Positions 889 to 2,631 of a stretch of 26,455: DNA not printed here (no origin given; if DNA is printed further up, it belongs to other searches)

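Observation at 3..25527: Near-complete TCA cluster with citrate synthase, no ATP citrate lyase, linked to an H2-oxidising module: candidate H2-driven reversed (roTCA-type) cycle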

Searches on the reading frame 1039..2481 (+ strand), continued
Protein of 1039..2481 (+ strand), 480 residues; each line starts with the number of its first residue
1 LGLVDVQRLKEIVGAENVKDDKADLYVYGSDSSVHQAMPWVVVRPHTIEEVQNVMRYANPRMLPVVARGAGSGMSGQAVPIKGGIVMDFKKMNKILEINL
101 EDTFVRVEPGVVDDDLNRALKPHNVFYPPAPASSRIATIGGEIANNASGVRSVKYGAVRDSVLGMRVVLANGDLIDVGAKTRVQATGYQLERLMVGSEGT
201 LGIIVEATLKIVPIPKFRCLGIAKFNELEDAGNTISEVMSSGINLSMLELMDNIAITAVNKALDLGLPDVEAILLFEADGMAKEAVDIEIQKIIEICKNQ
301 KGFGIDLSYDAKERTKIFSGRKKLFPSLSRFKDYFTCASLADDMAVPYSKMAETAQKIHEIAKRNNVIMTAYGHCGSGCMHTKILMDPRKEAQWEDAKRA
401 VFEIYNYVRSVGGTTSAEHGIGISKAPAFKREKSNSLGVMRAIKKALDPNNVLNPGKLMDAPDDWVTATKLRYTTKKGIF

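Call 25: search_protein_families(library=ncbifam, proteins=[L094:886-1161:+, L094:1151-2362:+, L094:2363-3238:+, L094:3211-4482:+, L094:4486-5241:+, L094:5204-5761:+, L094:5879-6232:+, L094:6271-6678:+, L094:7349-8227:+, L093:4903-6180:+], max_evalue=1e-8)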
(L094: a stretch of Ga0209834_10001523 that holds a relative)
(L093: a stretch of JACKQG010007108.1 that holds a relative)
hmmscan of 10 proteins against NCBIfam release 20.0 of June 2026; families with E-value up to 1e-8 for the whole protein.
L094:886-1161:+ (91 aa): 11 families
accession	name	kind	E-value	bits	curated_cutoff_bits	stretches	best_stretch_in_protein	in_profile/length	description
NF042987.1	OGOR_delta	exception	2.8e-20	72.3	125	1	14-79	20-85/89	2-oxoglutarate ferredoxin oxidoreductase subunit delta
NF007205.0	PRK09626.1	equivalog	3.1e-13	49.7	93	1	20-86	12-78/105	2-oxoglutarate-acceptor oxidoreductase subunit OorD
NF042909.1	FMH_DH_FwdF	exception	8.4e-13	48.1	375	1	17-81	130-197/336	tungsten-dependent formylmethanofuran dehydrogenase subunit FwdF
TIGR01971.1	NuoI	subfamily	3e-11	43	113.05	1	24-88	41-107/121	NADH-quinone oxidoreductase, chain I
NF043039.1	HgcAB_like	equivalog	4.6e-11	42.9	285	1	14-79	289-349/350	HgcAB-like fusion protein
NF004541.0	PRK05888.2-2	equivalog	2.1e-10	40.7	217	1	11-89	47-121/168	NADH-quinone oxidoreductase subunit NuoI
NF040864.1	HgcB_ferredoxin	equivalog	4.3e-10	39.3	99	1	21-79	10-61/93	mercury methylation ferredoxin HgcB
NF040684.1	PorD_Arch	equivalog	4.8e-10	39.4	120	0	24-47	61-84/85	pyruvate synthase subunit PorD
NF004542.0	PRK05888.2-3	equivalog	3.2e-09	36.5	248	1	24-87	82-147/203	NADH-quinone oxidoreductase subunit NuoI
TIGR02179.1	PorD_KorD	subfamily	4.4e-09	36.3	60.05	0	25-47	55-77/78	2-oxoacid:acceptor oxidoreductase, delta subunit, pyruvate/2-ketoisovalerate family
NF004536.0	PRK05888.1-1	equivalog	9.2e-09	34.9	212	0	24-82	57-117/180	NADH-quinone oxidoreductase subunit NuoI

L094:1151-2362:+ (403 aa): 12 families
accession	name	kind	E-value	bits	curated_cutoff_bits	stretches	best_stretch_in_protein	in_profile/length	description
NF006412.0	PRK08659.1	equivalog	9.2e-147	489.2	411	1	12-384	5-377/378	2-oxoacid:acceptor oxidoreductase subunit alpha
NF007206.0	PRK09627.1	equivalog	4.9e-100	335.1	579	1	16-381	7-373/375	2-oxoglutarate synthase subunit alpha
TIGR03710.1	OAFO_sf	subfamily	5e-97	325.8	482.75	1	13-347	194-529/561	2-oxoacid:acceptor oxidoreductase subunit alpha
NF005507.0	PRK07119.1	subfamily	9.4e-77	258.2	399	2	15-203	7-195/352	3-methyl-2-oxobutanoate dehydrogenase subunit VorB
NF041170.1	Oxoac_fdxalpha_Archa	equivalog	1e-63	215.7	800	1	14-350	237-589/636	2-oxoacid:ferredoxin oxidoreductase subunit alpha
NF040682.1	PorA_Arch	equivalog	9.3e-28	97.2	550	1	14-340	5-319/387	pyruvate synthase subunit PorA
NF007201.0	PRK09622.1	equivalog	6.5e-27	94.4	590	1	16-338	14-324/405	2-oxoacid:ferredoxin oxidoreductase subunit alpha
NF006232.0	PRK08366.1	equivalog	4.7e-26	91.3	646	1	14-344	9-326/394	2-ketoisovalerate ferredoxin oxidoreductase subunit alpha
TIGR03336.1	IOR_alpha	equivalog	2.6e-25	88.8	650.9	1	15-213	5-195/595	indolepyruvate ferredoxin oxidoreductase subunit alpha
NF006233.0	PRK08367.1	equivalog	3.4e-25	88.7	625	1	15-342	7-322/394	pyruvate ferredoxin oxidoreductase subunit alpha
NF045764.1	PhenlGlyoxDHPadG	equivalog_domain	2e-20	72.6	700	1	16-178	6-166/398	NADH-dependent phenylglyoxylate dehydrogenase subunit alpha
NF045791.1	OxalOxredalpha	equivalog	5.7e-20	71.7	500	1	13-338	5-318/395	oxalate oxidoreductase subunit alpha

L094:2363-3238:+ (291 aa): 10 families
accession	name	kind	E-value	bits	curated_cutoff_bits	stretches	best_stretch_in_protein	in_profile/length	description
NF007207.0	PRK09628.1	equivalog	1.4e-72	244.7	364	1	24-248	5-229/277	2-oxoglutarate ferredoxin oxidoreductase subunit beta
NF008820.0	PRK11866.1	equivalog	5.3e-64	216.3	402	1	29-285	10-265/287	2-oxoacid ferredoxin oxidoreductase subunit beta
TIGR02177.1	PorB_KorB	subfamily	4.3e-59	200.4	261.9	1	36-225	2-191/286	2-oxoacid:acceptor oxidoreductase, beta subunit, pyruvate/2-ketoisovalerate family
NF041171.1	Oxoac_fdxbeta_Archa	equivalog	2.4e-55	187.9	423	1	37-225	5-193/296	2-oxoacid:ferredoxin oxidoreductase subunit beta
NF008821.0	PRK11869.1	equivalog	6.3e-53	179.5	438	1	28-265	7-236/286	2-oxoacid ferredoxin oxidoreductase subunit beta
NF008819.1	PRK11865.1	equivalog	1.5e-19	70.3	405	1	35-223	18-214/300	pyruvate synthase subunit PorB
NF008818.0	PRK11864.1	subfamily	9.9e-18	64.3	405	1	35-223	18-210/300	3-methyl-2-oxobutanoate dehydrogenase subunit beta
TIGR03336.1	IOR_alpha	equivalog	2.3e-15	56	650.9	1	32-228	353-538/595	indolepyruvate ferredoxin oxidoreductase subunit alpha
NF045766.1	PhenlGlyoxDHPadI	equivalog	4.3e-11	42.2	700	1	80-223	202-356/443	NADH-dependent phenylglyoxylate dehydrogenase subunit beta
NF045792.1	OxalOxredbeta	equivalog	3.9e-09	36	590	1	104-181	100-177/311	oxalate oxidoreductase subunit beta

L094:3211-4482:+ (423 aa): 12 families
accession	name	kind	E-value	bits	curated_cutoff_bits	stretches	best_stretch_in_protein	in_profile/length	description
NF006412.0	PRK08659.1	equivalog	9.6e-154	512.1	411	1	21-395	4-375/378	2-oxoacid:acceptor oxidoreductase subunit alpha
NF007206.0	PRK09627.1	equivalog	1.6e-101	339.9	579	1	27-391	8-370/375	2-oxoglutarate synthase subunit alpha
TIGR03710.1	OAFO_sf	subfamily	4.8e-100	335.7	482.75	1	13-359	184-528/561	2-oxoacid:acceptor oxidoreductase subunit alpha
NF005507.0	PRK07119.1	subfamily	8.1e-84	281.4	399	2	24-210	6-192/352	3-methyl-2-oxobutanoate dehydrogenase subunit VorB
NF041170.1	Oxoac_fdxalpha_Archa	equivalog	3.7e-66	223.8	800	1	17-363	230-589/636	2-oxoacid:ferredoxin oxidoreductase subunit alpha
NF040682.1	PorA_Arch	equivalog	1.1e-28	100.3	550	1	25-355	6-321/387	pyruvate synthase subunit PorA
NF007201.0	PRK09622.1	equivalog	7.2e-26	91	590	1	25-194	13-180/405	2-oxoacid:ferredoxin oxidoreductase subunit alpha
NF006233.0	PRK08367.1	equivalog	1.4e-25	90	625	1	25-207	7-188/394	pyruvate ferredoxin oxidoreductase subunit alpha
NF006232.0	PRK08366.1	equivalog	1.6e-24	86.3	646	1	25-357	10-326/394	2-ketoisovalerate ferredoxin oxidoreductase subunit alpha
NF045764.1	PhenlGlyoxDHPadG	equivalog_domain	5.9e-21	74.4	700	1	25-351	5-324/398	NADH-dependent phenylglyoxylate dehydrogenase subunit alpha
TIGR03336.1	IOR_alpha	equivalog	1.1e-17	63.6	650.9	1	24-200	4-174/595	indolepyruvate ferredoxin oxidoreductase subunit alpha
NF045791.1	OxalOxredalpha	equivalog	4.3e-11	42.5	500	1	29-351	11-318/395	oxalate oxidoreductase subunit alpha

L094:4486-5241:+ (251 aa): 5 families
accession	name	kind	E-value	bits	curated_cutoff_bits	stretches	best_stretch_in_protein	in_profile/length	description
NF041171.1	Oxoac_fdxbeta_Archa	equivalog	7.5e-32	110.8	423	1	4-184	14-199/296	2-oxoacid:ferredoxin oxidoreductase subunit beta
NF007207.0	PRK09628.1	equivalog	1e-31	110.6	364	1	4-232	27-263/277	2-oxoglutarate ferredoxin oxidoreductase subunit beta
TIGR02177.1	PorB_KorB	subfamily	6.5e-31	107.9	261.9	1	4-184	12-197/286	2-oxoacid:acceptor oxidoreductase, beta subunit, pyruvate/2-ketoisovalerate family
NF008820.0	PRK11866.1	equivalog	2.1e-28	99.5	402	1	4-182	26-209/287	2-oxoacid ferredoxin oxidoreductase subunit beta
NF008821.0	PRK11869.1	equivalog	4.8e-27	94.6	438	1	5-231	26-257/286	2-oxoacid ferredoxin oxidoreductase subunit beta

L094:5204-5761:+ (185 aa): 14 families
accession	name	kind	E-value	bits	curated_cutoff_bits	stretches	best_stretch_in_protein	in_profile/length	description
NF006323.0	PRK08537.1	equivalog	2.2e-58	196.6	235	1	12-184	3-178/181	2-oxoacid:ferredoxin oxidoreductase subunit gamma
NF006211.0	PRK08338.1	equivalog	5.9e-33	113.7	239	1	13-182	2-166/170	2-oxoacid:ferredoxin oxidoreductase subunit gamma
NF006275.0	PRK08441.1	equivalog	2.7e-26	92.3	216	1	12-183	3-177/185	2-oxoglutarate-acceptor oxidoreductase subunit OorC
TIGR02175.1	PorC_KorC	subfamily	3.9e-21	75.6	81.1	1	11-183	1-174/177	2-oxoacid:acceptor oxidoreductase, gamma subunit, pyruvate/2-ketoisovalerate family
TIGR03710.1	OAFO_sf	subfamily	2.5e-19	69.3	482.75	1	13-184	3-173/561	2-oxoacid:acceptor oxidoreductase subunit alpha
NF006321.0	PRK08534.1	equivalog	2.5e-17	63.2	225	1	11-183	1-176/181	pyruvate ferredoxin oxidoreductase subunit gamma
NF005323.0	PRK06853.1-3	equivalog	2.9e-17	63.2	238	1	114-183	125-194/197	indolepyruvate oxidoreductase subunit beta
NF005325.0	PRK06853.1-5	equivalog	1.5e-16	60.7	230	1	117-183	125-190/192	indolepyruvate oxidoreductase subunit beta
NF040683.1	PorC_Meth_Thtga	equivalog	4.7e-16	59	270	1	11-183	1-172/177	pyruvate synthase subunit PorC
TIGR03334.1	IOR_beta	equivalog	1.8e-14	54.2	205.8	1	111-181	116-188/189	indolepyruvate ferredoxin oxidoreductase subunit beta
NF045762.1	PhenlGlyoxDHPadE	equivalog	1.2e-13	51.3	300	1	11-182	1-177/187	NADH-dependent phenylglyoxylate dehydrogenase subunit gamma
NF005322.0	PRK06853.1-2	equivalog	7.7e-13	48.6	237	0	114-181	124-190/197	indolepyruvate oxidoreductase subunit beta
NF005324.0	PRK06853.1-4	equivalog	3.2e-10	40.2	222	0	13-182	4-187/196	indolepyruvate oxidoreductase subunit beta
NF010632.0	PRK14029.1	equivalog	2.8e-09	36.8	335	1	11-182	1-178/185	pyruvate/ketoisovalerate ferredoxin oxidoreductase subunit gamma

L094:5879-6232:+ (117 aa): 3 families
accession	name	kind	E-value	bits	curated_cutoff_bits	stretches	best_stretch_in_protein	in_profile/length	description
TIGR02436.1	TIGR02436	subfamily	7.7e-24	84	24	1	12-111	2-102/109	four helix bundle protein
NF008912.0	PRK12275.1-6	subfamily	1.9e-19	69.9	124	1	5-95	2-89/117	hypothetical protein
NF008911.0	PRK12275.1-2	subfamily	1.6e-15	57.6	137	1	4-97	2-95/118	hypothetical protein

L094:6271-6678:+ (135 aa): 6 families
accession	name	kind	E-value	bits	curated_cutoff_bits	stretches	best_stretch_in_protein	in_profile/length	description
NF038018.1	qmoC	equivalog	2.2e-20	73.4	300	1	13-103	4-94/360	quinone-interacting membrane-bound oxidoreductase complex subunit QmoC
TIGR03290.1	CoB_CoM_SS_C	equivalog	4.5e-20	72.1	160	1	28-104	3-79/144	CoB--CoM heterodisulfide reductase subunit C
NF041779.1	hetero_SS_HdrC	equivalog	1e-15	57.7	350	1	28-106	32-109/198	ferredoxin:CoB-CoM heterodisulfide reductase subunit HdrC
NF041890.1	hdrC_Methbact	equivalog_domain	4.6e-15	55.7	270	1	10-105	12-106/192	ferredoxin:CoB-CoM heterodisulfide reductase subunit HdrC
NF008369.0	PRK11168.1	equivalog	9.9e-10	37.9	278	1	26-109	10-96/401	anaerobic glycerol-3-phosphate dehydrogenase subunit C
NF004898.0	PRK06259.1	equivalog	3.8e-09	35.7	385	1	11-106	120-222/488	fumarate reductase (CoM/CoB) subunit TfrB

L094:7349-8227:+ (292 aa): 5 families
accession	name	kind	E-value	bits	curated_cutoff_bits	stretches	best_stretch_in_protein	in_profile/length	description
NF042965.1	MFR_anch_SdhE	equivalog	1.1e-49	169.5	500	1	3-268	3-264/282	8-methylmenaquinol:fumarate reductase membrane anchor subunit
TIGR03288.1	CoB_CoM_SS_B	equivalog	2.2e-49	168.3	345.15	1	4-287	3-288/290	CoB--CoM heterodisulfide reductase subunit B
NF041780.1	hetero_SS_HdrB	equivalog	5.5e-22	78.4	450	1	40-287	43-303/304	ferredoxin:CoB-CoM heterodisulfide reductase subunit HdrB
NF045670.1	quin_L_LdhH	equivalog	6.3e-14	51.2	800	0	5-107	471-574/706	L-lactate dehydrogenase (quinone) large subunit LdhH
NF004898.0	PRK06259.1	equivalog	1.4e-09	37.1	385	1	4-244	265-471/488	fumarate reductase (CoM/CoB) subunit TfrB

L093:4903-6180:+ (425 aa): 1 family
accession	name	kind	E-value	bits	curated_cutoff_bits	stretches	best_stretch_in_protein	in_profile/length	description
NF045728.1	glycosyl_F510_1955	equivalog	2.7e-22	79.3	175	1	173-284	109-215/246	F510_1955 family glycosylhydrolase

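Call 45: search_solved_structures(query=L001:4302-5969:+, max_evalue=1e-20, show_alignments=2)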
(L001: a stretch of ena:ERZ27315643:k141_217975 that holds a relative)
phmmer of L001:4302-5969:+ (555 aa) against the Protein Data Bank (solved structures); distinct sequences matched with E-value up to 1e-20: 53.
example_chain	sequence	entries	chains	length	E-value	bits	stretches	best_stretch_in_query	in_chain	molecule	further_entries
7d6v_A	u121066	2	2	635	1.8e-62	215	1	95-361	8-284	Succinate dehydrogenase subunit A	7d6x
2b76_A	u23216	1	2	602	3.5e-45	157.9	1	94-501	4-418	Fumarate reductase flavoprotein subunit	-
3p4p_A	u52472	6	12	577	8e-45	156.8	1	94-501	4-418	Fumarate reductase flavoprotein subunit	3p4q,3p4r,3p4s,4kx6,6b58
1nek_A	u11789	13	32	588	8.8e-45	156.6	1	92-493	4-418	Succinate dehydrogenase flavoprotein subunit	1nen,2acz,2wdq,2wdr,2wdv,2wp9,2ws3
1kf6_A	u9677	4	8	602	9.3e-45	156.6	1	94-501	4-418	FUMARATE REDUCTASE FLAVOPROTEIN | Fumarate reductase flavoprotein subunit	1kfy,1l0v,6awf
5vpn_A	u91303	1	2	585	1.4e-44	156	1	94-501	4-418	Fumarate reductase flavoprotein subunit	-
1ksu_A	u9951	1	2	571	2.4e-44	155.2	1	91-377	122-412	flavocytochrome c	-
3cir_A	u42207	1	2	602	4.4e-44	154.3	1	94-501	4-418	Fumarate reductase flavoprotein subunit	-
1chu_A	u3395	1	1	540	4.6e-44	154.3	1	90-491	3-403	PROTEIN (L-ASPARTATE OXIDASE)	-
1p2h_A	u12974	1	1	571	1.1e-43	153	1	91-377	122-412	flavocytochrome c3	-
1p2e_A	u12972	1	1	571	1.1e-43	153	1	91-377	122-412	flavocytochrome c3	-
1qjd_A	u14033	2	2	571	1.1e-43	153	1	91-377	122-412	FLAVOCYTOCHROME C3 | Fumarate reductase flavoprotein subunit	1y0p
1q9i_A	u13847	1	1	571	1.2e-43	152.9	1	91-377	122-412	flavocytochrome c3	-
1jry_A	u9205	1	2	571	2.8e-43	151.7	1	91-377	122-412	FLAVOCYTOCHROME C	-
2b7s_A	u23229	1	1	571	2.8e-43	151.7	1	91-377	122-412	Fumarate reductase flavoprotein subunit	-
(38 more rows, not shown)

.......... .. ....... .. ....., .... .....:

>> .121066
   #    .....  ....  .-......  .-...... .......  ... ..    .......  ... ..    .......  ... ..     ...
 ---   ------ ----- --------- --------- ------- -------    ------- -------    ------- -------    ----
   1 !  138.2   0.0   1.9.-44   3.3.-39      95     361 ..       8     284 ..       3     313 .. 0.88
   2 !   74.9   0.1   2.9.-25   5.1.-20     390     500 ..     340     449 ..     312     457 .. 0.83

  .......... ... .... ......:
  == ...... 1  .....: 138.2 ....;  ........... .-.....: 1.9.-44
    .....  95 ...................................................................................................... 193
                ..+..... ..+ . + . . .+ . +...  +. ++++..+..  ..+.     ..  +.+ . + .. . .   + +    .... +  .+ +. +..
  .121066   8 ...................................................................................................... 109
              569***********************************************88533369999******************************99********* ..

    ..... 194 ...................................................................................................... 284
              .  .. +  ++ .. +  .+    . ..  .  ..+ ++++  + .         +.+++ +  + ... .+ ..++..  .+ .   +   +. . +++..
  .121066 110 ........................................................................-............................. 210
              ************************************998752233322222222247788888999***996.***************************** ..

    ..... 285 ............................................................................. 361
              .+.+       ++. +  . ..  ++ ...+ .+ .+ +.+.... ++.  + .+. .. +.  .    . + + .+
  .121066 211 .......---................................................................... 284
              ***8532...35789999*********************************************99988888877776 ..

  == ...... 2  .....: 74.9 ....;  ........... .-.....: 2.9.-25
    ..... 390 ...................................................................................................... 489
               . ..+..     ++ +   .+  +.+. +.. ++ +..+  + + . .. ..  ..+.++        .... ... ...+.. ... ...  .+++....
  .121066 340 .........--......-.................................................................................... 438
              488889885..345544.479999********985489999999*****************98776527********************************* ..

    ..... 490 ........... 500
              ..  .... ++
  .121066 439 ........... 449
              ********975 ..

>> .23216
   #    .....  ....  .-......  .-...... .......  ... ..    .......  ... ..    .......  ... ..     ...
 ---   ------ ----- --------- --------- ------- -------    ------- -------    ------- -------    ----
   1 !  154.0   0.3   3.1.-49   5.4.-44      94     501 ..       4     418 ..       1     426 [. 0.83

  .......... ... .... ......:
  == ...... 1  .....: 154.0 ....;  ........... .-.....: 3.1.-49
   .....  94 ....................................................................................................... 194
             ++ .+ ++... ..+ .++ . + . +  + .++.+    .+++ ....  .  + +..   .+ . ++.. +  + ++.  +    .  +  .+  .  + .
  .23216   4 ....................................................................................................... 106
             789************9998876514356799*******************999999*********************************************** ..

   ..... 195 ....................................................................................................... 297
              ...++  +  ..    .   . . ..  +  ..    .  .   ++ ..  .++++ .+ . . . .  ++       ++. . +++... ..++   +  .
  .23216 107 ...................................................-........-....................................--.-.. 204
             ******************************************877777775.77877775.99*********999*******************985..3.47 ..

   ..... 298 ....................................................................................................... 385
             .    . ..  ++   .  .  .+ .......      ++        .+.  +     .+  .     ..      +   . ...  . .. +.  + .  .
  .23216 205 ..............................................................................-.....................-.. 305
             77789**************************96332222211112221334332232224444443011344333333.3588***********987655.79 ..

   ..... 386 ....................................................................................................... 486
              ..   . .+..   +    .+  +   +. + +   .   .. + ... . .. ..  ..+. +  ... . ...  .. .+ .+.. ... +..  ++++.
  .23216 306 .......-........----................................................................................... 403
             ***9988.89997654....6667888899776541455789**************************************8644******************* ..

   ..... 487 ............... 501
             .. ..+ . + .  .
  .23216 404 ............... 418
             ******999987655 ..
